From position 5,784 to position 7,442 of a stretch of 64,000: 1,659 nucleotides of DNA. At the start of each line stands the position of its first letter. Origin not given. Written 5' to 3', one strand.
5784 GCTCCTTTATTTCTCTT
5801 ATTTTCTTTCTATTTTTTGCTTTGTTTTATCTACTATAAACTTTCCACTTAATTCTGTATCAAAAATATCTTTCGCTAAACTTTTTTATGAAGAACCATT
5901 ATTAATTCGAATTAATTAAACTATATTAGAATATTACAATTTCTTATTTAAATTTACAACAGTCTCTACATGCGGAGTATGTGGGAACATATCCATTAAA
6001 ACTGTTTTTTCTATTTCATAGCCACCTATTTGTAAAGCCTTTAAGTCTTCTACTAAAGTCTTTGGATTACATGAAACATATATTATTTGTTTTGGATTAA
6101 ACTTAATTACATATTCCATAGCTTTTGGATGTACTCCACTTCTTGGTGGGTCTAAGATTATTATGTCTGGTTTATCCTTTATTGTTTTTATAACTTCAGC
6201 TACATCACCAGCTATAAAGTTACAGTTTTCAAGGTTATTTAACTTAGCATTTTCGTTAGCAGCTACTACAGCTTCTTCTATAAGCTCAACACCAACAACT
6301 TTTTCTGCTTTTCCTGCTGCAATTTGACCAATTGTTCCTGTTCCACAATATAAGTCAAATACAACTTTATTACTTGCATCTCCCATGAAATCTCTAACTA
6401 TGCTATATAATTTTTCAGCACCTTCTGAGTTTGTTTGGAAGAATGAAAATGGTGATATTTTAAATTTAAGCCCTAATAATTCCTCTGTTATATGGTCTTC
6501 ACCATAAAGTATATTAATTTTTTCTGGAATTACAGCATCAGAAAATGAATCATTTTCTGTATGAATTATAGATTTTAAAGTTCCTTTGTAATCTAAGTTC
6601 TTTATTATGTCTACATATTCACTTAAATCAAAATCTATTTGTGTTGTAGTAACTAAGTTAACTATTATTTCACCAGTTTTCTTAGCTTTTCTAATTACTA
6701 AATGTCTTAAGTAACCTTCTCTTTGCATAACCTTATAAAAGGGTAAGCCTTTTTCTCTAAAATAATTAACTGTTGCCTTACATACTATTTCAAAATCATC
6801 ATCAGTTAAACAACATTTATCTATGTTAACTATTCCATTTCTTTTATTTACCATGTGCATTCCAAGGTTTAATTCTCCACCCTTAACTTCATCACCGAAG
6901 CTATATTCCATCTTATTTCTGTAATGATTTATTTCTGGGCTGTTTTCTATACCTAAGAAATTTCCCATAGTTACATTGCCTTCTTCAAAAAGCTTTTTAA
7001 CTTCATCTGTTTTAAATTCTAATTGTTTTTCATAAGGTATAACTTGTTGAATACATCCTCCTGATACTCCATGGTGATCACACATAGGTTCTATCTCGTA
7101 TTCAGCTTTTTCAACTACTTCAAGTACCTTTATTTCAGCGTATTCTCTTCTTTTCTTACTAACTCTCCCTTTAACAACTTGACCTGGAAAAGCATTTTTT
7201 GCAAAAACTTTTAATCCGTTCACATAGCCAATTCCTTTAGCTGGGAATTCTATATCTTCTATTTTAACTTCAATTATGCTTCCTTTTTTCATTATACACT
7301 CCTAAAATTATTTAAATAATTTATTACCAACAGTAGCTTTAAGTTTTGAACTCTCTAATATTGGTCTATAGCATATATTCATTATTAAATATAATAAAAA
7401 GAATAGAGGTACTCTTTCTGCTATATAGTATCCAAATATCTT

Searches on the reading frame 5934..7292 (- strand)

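Call 37: search_protein_families(library=pfam, proteins=[L005:12285-13043:+, L004:12285-13322:+], max_evalue=1)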
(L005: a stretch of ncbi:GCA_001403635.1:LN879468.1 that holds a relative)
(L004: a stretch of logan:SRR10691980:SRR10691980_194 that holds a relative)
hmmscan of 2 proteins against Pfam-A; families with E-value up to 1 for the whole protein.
L005:12285-13043:+ (252 aa): 1 family
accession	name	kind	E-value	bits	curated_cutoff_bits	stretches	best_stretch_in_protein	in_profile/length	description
PF07749.17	ERp29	-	0.45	11.8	24.3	1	198-242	23-66/95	Endoplasmic reticulum protein ERp29, C-terminal domain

L004:12285-13322:+ (345 aa): 1 family
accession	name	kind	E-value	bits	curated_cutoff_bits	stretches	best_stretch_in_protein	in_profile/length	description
PF07749.17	ERp29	-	0.63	11.3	24.3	1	198-242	23-66/95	Endoplasmic reticulum protein ERp29, C-terminal domain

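Call 44: search_protein_families(library=padloc, proteins=[L004:12285-13322:+], max_evalue=0.01)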
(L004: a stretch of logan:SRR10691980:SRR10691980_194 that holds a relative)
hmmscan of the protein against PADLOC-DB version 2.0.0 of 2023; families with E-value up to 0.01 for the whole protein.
L004:12285-13322:+ (345 aa): 0 families
